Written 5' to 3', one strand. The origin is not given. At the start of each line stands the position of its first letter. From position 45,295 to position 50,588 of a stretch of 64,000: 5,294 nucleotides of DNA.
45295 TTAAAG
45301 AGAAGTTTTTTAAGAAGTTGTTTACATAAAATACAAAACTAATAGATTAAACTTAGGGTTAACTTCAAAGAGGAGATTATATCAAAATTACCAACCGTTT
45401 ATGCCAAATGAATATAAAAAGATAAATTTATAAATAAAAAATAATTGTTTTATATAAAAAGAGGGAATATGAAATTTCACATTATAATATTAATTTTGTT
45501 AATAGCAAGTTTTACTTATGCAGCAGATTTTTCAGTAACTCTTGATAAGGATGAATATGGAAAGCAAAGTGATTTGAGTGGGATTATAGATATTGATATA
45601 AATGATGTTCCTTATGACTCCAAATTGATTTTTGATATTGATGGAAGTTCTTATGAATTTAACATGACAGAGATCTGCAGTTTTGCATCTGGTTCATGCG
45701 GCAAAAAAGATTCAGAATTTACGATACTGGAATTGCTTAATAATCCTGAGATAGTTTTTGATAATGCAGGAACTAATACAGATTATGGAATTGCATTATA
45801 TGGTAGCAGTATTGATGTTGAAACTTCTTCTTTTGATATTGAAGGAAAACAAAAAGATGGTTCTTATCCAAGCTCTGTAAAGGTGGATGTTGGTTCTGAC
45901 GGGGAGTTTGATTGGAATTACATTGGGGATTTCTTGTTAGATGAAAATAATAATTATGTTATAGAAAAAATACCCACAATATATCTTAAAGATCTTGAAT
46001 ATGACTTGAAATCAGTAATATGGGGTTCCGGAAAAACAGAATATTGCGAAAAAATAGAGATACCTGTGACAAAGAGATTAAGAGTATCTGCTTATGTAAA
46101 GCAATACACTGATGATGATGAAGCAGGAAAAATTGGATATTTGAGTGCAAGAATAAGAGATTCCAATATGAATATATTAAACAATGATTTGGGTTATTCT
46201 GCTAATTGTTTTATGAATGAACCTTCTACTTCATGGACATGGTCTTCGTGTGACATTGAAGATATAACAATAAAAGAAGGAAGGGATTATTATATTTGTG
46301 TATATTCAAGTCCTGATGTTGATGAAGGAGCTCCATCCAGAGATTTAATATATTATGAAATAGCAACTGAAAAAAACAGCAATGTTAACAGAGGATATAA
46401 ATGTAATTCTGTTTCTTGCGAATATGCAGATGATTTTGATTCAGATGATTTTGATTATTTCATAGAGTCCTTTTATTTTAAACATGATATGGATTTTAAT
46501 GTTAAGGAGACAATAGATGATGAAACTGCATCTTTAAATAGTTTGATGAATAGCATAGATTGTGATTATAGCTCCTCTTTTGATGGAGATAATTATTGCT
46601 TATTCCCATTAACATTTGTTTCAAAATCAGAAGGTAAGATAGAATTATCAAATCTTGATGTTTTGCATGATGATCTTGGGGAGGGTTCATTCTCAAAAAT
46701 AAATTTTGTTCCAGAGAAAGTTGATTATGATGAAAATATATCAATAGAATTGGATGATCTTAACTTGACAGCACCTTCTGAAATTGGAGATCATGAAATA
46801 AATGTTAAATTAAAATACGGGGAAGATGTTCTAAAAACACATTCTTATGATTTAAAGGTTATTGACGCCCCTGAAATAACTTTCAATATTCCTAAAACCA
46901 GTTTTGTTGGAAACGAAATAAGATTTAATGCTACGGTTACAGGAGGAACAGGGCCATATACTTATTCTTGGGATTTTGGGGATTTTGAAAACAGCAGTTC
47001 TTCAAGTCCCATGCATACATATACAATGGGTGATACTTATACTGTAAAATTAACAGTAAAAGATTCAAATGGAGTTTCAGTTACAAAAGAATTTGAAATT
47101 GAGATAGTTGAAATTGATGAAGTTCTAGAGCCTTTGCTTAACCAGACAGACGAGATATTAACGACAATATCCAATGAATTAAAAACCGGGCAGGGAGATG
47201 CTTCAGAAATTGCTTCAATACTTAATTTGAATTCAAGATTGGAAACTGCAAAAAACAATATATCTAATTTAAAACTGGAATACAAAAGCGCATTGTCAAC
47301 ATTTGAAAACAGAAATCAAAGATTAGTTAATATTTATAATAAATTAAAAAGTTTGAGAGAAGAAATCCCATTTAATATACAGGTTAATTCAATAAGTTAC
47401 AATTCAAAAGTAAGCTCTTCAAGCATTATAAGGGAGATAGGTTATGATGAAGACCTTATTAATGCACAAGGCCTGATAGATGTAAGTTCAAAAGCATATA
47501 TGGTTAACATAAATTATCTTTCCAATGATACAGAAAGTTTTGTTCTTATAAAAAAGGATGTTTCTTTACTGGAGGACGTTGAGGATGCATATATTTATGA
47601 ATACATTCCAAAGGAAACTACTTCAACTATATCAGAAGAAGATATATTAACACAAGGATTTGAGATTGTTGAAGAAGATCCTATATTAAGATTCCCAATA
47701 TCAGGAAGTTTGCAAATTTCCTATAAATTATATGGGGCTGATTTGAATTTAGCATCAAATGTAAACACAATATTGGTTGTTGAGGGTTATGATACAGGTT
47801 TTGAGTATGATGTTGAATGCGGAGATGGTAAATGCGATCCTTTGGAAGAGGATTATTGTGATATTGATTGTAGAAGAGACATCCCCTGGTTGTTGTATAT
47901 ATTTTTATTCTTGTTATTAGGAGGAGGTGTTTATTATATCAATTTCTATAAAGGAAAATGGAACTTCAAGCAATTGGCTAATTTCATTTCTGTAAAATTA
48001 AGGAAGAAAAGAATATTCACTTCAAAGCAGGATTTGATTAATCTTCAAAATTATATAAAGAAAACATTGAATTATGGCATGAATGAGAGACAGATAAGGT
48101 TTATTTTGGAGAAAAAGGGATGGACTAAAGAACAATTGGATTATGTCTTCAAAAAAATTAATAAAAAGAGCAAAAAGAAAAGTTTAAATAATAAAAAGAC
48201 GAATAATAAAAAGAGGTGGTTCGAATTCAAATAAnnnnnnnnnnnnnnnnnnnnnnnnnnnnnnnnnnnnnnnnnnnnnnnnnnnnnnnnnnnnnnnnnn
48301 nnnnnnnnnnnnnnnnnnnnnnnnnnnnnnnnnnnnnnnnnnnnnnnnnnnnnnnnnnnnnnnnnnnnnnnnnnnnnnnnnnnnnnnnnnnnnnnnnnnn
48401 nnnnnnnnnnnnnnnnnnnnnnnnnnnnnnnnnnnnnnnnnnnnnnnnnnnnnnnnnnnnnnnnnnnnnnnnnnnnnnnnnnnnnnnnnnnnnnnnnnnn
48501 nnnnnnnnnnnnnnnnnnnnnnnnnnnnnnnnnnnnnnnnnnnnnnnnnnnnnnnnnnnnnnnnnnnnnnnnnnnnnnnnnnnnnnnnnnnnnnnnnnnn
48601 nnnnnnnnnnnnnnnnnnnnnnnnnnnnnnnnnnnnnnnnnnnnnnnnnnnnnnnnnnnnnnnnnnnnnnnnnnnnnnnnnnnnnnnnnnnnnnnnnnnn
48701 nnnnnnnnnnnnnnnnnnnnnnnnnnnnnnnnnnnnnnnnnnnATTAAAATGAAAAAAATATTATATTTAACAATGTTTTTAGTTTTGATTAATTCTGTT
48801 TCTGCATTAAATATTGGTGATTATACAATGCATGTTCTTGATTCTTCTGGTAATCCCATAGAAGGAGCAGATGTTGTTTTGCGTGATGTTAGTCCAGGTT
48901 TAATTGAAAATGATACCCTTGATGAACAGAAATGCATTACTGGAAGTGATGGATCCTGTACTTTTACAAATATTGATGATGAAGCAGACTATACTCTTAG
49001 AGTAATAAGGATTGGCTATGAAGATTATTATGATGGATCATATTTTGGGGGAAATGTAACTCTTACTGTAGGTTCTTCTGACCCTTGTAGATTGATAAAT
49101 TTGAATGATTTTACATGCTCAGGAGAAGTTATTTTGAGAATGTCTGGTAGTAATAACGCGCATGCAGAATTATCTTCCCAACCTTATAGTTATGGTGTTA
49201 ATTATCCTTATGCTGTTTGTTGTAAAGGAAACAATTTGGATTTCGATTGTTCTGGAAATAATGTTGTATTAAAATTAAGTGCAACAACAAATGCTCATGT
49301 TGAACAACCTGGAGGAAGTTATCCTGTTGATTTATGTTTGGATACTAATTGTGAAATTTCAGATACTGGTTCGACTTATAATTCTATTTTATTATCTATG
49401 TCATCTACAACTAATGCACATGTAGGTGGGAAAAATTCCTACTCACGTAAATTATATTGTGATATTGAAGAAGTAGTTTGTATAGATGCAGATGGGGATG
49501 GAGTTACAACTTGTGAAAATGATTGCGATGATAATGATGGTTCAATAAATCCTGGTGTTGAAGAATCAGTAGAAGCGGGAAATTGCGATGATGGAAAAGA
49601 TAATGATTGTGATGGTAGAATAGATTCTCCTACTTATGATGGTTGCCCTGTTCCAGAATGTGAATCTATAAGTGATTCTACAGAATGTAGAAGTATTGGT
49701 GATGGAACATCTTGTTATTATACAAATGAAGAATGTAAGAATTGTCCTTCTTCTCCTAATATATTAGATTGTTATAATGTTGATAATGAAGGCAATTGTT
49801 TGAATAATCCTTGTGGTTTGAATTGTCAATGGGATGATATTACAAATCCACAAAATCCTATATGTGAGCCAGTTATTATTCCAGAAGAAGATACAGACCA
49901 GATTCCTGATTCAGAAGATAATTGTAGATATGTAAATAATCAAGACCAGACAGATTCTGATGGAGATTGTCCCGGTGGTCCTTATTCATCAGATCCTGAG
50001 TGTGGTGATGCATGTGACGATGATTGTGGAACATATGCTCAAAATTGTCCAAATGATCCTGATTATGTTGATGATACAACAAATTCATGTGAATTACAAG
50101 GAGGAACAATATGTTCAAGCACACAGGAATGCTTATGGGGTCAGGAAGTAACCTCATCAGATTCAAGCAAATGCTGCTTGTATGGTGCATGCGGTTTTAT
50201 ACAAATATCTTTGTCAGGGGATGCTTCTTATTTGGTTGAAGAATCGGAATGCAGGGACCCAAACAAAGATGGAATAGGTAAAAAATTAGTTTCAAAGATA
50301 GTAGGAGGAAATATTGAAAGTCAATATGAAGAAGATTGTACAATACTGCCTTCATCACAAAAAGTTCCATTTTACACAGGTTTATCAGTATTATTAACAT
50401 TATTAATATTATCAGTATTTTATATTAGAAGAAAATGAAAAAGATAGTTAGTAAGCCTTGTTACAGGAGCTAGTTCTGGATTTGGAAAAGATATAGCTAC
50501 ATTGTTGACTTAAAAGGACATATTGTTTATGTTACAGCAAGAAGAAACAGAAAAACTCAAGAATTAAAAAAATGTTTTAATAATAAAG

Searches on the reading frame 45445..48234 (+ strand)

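Call 50: search_protein_families(library=pfam, proteins=[window:45445-48234:+])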
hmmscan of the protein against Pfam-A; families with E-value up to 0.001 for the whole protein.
window:45445-48234:+ (929 aa): 3 families
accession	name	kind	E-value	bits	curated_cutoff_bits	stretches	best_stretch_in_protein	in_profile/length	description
PF18911.6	PKD_4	-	1.3e-14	54.4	27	1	475-553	3-84/85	PKD domain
PF00801.26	PKD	-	7.5e-08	32.7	23.5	1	489-544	14-71/80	PKD domain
PF13573.12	SprB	-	6.1e-05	23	28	1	496-513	19-36/37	SprB repeat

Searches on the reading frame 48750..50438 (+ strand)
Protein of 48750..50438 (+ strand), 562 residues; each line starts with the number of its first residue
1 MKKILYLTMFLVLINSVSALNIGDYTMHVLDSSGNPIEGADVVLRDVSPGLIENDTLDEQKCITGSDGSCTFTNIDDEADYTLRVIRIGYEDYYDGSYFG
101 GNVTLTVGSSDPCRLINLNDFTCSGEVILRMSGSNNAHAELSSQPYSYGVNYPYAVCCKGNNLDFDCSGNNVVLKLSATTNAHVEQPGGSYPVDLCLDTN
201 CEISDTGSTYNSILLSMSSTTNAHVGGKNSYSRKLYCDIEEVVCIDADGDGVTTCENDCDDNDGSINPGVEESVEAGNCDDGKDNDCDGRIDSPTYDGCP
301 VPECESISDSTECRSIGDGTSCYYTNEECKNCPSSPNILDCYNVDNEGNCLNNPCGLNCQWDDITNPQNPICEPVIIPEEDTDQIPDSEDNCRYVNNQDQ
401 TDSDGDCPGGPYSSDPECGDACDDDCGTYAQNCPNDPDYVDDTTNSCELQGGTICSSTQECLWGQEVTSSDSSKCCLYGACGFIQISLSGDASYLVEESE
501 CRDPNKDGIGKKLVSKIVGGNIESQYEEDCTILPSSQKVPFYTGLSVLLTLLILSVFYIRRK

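Call 50: search_protein_families(library=pfam, proteins=[window:48750-50438:+])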
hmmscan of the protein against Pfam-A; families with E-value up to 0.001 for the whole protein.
window:48750-50438:+ (562 aa): 2 families
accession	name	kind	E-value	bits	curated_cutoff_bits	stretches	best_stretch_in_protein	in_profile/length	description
PF13620.12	CarboxypepD_reg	-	1.6e-06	28.8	32.3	1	28-106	5-70/82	Carboxypeptidase regulatory-like domain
PF02369.22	Big_1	-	0.00061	20.3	34.9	0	25-78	21-70/93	Bacterial Ig-like domain (group 1)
